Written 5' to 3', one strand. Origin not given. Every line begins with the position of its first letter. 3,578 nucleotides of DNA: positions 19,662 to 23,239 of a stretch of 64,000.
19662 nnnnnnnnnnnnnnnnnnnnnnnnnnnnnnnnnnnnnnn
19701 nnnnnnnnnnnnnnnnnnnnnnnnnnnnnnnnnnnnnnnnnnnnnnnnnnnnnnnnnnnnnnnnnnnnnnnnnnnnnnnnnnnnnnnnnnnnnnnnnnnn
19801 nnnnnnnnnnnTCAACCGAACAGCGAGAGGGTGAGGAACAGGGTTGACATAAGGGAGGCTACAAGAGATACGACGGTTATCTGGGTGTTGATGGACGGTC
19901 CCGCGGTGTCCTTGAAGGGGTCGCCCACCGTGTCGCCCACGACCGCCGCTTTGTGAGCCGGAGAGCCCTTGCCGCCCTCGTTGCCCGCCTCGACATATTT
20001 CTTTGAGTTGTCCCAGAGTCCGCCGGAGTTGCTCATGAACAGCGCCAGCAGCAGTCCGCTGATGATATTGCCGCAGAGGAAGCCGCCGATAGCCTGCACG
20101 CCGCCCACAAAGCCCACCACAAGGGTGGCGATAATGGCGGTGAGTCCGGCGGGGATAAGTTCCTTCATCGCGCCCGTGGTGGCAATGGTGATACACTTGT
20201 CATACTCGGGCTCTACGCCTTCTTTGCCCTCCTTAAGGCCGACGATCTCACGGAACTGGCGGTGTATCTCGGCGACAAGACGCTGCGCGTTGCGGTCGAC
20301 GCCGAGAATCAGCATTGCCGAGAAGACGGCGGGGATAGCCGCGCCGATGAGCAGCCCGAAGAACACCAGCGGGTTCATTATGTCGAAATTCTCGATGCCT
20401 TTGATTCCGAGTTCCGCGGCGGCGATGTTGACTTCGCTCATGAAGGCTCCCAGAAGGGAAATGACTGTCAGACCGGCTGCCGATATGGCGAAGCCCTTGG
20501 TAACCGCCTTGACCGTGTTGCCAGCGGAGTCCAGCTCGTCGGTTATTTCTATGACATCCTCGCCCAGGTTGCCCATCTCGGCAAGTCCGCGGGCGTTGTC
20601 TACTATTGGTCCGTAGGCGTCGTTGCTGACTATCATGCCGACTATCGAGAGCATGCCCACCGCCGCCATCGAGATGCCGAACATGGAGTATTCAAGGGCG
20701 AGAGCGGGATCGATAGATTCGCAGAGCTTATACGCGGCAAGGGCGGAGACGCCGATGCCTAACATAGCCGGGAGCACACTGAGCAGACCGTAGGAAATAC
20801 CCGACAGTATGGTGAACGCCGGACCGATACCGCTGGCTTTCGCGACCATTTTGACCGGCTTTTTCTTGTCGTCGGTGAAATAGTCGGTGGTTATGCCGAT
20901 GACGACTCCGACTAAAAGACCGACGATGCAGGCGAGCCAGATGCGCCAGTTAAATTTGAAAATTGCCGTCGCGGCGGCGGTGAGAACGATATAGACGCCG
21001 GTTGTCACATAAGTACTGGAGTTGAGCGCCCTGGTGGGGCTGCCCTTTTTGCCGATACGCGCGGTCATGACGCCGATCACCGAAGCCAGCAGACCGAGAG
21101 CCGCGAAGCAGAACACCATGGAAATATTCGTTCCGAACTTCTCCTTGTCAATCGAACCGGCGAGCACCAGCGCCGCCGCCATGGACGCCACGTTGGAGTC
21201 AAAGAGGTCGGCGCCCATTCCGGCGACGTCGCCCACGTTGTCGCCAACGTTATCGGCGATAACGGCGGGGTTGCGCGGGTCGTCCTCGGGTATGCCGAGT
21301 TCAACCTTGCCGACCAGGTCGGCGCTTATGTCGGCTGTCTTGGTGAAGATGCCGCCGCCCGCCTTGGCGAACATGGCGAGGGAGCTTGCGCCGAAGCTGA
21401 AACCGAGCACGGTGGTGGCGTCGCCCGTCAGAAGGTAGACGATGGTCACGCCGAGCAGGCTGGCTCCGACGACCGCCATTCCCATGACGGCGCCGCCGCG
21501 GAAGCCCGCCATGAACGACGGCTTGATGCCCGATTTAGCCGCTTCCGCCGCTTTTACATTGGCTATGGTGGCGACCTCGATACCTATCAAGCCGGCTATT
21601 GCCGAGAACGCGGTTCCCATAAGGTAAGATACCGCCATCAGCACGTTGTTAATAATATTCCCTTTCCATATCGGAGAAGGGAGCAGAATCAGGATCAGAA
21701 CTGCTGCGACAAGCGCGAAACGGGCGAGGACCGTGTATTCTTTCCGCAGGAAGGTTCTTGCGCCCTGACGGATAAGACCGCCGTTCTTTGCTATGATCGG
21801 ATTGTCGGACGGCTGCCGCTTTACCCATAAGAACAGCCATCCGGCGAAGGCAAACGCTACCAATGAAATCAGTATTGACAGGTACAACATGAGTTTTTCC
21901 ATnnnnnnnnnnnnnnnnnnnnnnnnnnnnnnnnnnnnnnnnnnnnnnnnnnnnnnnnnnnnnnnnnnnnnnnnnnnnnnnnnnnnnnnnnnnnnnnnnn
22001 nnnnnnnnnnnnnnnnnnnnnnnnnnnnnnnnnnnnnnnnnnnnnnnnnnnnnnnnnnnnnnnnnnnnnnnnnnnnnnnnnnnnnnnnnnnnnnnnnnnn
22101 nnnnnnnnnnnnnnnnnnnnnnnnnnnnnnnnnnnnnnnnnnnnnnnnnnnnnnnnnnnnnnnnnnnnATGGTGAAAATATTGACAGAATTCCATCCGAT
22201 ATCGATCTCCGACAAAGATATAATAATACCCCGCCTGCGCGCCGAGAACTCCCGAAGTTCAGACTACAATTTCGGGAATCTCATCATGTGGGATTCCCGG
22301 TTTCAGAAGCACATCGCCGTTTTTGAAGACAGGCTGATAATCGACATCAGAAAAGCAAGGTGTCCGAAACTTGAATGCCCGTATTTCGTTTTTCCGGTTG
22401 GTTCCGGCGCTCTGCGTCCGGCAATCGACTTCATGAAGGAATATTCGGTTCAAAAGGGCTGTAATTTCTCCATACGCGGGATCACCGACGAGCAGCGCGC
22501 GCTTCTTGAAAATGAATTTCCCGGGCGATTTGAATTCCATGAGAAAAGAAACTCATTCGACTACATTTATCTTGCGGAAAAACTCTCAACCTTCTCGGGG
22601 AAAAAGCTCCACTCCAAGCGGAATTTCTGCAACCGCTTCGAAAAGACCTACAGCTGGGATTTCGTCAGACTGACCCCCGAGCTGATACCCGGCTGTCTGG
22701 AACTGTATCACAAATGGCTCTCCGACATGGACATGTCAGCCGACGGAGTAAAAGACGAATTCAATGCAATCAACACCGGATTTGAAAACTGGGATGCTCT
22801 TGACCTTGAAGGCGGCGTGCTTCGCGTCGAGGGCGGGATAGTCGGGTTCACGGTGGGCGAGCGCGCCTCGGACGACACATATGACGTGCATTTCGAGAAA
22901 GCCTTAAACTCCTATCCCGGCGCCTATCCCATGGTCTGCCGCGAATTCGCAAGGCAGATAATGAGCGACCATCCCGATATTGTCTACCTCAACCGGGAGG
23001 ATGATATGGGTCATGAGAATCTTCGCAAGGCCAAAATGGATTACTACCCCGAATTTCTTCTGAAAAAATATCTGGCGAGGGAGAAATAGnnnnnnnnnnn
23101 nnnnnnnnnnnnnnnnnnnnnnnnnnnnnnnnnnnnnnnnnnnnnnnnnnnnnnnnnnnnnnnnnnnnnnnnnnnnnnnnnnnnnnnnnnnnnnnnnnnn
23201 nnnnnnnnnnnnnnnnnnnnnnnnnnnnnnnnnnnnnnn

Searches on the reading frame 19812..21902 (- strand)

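Call 11: search_protein_families(library=pfam, proteins=[window:19812-21902:-], max_evalue=0.01)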
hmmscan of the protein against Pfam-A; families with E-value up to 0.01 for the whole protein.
window:19812-21902:- (696 aa): 1 family
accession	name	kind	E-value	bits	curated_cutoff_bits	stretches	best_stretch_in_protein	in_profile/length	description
PF03030.21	H_PPase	-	1.1e-226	754.9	29.7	1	14-684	1-644/645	Inorganic H+ pyrophosphatase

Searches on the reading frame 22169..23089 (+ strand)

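Call 11: search_protein_families(library=pfam, proteins=[window:22169-23089:+], max_evalue=0.01)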
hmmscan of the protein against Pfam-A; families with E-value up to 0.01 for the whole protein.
window:22169-23089:+ (306 aa): 1 family
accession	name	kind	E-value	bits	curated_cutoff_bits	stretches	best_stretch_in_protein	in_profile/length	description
PF09924.15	LPG_synthase_C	-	4.9e-45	154.3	27.5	1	28-303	6-297/298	Phosphatidylglycerol lysyltransferase, C-terminal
